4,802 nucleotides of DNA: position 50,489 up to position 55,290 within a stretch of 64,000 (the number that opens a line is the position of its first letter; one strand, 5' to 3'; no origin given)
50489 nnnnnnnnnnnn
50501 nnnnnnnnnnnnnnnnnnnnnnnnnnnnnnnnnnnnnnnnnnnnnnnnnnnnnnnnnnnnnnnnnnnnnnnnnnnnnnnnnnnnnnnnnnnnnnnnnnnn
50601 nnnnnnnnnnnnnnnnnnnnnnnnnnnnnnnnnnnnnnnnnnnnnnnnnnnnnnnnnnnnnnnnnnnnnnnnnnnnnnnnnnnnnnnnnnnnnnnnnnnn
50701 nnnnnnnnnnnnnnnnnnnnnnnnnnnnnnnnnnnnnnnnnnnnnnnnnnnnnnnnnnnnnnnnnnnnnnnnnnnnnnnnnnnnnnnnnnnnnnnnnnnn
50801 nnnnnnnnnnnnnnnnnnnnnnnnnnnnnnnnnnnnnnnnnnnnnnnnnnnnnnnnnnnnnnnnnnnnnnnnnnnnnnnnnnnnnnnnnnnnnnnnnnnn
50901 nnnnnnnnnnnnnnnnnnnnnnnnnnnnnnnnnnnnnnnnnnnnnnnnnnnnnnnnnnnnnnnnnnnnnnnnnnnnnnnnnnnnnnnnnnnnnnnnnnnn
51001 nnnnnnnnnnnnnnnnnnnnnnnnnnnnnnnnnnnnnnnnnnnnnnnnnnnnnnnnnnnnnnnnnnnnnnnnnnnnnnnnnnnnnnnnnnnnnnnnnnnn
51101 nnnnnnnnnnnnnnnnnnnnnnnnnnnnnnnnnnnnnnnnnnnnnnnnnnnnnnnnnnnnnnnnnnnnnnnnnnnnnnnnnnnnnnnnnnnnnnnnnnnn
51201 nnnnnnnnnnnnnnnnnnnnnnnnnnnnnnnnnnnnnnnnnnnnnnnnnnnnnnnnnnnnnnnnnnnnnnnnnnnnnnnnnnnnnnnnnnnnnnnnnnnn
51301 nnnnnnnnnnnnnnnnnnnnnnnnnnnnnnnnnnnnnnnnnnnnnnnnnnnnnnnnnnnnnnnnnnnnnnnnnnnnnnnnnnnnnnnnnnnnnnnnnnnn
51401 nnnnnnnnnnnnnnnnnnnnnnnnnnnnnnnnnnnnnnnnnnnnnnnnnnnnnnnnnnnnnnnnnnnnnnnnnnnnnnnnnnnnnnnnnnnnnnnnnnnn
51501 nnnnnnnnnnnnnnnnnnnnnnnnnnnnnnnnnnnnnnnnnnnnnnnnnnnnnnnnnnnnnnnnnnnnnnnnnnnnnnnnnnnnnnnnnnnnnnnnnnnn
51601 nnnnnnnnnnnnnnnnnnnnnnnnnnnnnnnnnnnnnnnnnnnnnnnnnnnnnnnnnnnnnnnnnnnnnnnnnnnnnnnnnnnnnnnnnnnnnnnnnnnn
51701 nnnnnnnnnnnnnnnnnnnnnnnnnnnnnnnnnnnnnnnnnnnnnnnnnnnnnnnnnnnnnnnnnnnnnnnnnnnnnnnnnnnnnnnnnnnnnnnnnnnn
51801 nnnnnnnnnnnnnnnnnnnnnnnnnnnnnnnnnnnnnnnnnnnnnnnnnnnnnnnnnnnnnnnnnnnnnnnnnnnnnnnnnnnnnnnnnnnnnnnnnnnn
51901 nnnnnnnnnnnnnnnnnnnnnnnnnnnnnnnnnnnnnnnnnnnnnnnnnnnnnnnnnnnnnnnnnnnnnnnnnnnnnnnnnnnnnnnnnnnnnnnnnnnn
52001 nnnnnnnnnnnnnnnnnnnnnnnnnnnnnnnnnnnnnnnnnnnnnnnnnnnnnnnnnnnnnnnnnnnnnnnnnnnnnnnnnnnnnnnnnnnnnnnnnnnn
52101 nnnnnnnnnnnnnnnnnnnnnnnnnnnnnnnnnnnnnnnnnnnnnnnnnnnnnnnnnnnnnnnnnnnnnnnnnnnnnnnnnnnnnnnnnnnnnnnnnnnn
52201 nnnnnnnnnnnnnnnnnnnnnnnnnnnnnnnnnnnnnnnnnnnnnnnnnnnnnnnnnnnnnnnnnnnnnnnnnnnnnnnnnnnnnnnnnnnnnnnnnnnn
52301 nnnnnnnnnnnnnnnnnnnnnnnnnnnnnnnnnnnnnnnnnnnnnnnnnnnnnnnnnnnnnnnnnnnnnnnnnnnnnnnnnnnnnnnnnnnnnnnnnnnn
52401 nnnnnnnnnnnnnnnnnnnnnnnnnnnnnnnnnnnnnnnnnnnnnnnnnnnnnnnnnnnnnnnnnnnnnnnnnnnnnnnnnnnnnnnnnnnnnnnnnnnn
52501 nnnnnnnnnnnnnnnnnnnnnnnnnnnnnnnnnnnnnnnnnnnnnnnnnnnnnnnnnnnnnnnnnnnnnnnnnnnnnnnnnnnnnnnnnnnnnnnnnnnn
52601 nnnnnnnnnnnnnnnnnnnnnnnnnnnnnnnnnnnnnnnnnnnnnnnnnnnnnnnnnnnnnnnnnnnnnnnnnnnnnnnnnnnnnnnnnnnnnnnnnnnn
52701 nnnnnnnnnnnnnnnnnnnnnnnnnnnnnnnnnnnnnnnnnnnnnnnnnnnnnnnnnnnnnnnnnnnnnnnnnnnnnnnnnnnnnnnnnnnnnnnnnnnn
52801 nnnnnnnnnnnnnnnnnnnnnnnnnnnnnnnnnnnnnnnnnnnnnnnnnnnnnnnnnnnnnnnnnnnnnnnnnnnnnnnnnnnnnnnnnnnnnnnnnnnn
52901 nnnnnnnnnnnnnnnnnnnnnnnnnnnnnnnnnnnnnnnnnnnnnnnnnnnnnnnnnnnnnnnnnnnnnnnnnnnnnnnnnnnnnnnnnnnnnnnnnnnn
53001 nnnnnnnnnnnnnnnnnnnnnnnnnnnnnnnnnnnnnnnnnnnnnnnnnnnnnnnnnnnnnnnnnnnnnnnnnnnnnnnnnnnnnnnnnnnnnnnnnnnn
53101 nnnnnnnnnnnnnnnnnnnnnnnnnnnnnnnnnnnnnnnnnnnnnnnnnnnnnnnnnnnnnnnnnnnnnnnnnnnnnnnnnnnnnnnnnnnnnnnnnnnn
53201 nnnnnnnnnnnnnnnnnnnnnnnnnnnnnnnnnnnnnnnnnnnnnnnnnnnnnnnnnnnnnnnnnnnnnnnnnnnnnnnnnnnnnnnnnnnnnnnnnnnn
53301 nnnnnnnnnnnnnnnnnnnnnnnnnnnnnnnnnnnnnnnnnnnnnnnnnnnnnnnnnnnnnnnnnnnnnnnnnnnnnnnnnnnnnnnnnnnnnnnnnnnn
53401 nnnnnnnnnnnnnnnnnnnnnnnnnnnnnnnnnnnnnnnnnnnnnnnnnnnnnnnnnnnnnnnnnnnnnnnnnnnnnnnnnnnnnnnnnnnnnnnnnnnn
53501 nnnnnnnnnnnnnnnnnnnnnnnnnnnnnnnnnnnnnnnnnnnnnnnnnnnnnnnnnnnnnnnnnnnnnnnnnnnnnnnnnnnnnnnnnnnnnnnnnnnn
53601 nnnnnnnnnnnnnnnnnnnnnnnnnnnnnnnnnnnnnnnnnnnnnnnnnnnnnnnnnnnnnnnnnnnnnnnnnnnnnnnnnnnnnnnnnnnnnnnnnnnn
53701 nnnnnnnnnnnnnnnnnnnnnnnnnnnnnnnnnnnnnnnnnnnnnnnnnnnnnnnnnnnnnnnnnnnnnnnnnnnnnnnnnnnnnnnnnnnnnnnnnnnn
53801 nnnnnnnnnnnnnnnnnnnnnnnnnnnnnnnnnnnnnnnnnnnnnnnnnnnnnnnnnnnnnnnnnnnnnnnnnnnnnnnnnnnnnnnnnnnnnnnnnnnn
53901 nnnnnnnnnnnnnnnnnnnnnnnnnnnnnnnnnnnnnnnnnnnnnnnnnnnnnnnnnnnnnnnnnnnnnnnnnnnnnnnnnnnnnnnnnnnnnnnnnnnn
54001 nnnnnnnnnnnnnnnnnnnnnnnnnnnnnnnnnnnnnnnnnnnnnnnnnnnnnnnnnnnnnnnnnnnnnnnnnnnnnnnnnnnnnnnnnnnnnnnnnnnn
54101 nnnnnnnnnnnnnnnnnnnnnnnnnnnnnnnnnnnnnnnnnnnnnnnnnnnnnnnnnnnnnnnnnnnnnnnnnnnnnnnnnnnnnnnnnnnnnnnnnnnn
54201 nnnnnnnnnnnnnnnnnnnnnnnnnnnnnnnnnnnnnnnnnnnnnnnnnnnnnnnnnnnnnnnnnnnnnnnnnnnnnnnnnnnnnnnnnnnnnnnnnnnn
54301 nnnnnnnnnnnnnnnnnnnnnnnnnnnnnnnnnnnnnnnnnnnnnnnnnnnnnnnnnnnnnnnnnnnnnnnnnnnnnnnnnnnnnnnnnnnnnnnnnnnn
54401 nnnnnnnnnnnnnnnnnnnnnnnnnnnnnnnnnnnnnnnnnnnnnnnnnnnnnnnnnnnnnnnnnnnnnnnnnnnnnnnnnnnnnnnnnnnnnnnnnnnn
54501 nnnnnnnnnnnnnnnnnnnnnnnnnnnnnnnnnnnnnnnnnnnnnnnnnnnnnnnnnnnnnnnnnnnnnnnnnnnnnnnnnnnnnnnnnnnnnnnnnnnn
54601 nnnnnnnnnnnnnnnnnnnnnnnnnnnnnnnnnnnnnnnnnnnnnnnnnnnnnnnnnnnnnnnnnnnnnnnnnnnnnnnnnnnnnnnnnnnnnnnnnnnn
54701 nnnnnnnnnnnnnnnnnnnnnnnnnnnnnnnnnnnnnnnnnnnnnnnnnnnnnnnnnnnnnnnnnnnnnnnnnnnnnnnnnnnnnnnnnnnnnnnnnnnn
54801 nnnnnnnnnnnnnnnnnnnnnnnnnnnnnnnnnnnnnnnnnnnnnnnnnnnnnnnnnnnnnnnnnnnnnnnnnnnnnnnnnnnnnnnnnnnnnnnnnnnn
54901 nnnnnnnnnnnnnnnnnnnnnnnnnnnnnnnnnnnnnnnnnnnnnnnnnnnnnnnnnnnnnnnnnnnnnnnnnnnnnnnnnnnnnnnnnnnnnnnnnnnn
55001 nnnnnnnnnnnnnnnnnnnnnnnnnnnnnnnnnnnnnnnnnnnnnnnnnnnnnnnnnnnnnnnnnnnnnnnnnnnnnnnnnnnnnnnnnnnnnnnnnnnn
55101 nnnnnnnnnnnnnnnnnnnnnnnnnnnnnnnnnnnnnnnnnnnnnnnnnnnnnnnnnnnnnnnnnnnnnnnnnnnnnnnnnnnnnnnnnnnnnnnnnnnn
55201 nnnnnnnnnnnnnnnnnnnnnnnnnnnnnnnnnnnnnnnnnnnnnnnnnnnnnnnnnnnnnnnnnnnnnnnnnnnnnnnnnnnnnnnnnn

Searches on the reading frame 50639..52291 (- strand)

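Call 42: search_protein_families(library=pfam, proteins=[window:50639-52291:-], max_evalue=0.001)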
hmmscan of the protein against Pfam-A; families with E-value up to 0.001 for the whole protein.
window:50639-52291:- (550 aa): 4 families
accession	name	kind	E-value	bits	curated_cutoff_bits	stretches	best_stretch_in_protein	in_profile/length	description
PF00005.33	ABC_tran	-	1.4e-28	100.6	25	1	352-501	1-137/137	ABC transporter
PF00664.28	ABC_membrane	-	4.2e-09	36.9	28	1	19-271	2-255/274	ABC transporter transmembrane region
PF02463.25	SMC_N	-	3.5e-06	27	40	0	472-544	136-212/220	RecF/RecN/SMC N terminal domain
PF13191.12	AAA_16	-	0.0002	22.4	32.6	1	358-511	20-152/167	AAA ATPase domain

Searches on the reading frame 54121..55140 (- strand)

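Call 42: search_protein_families(library=pfam, proteins=[window:54121-55140:-], max_evalue=0.001)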
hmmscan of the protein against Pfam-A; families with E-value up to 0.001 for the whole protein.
window:54121-55140:- (339 aa): 1 family
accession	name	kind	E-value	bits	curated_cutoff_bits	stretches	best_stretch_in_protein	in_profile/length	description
PF02322.20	Cyt_bd_oxida_II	-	6.6e-98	328.2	35.6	1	3-328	1-302/302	Cytochrome bd terminal oxidase subunit II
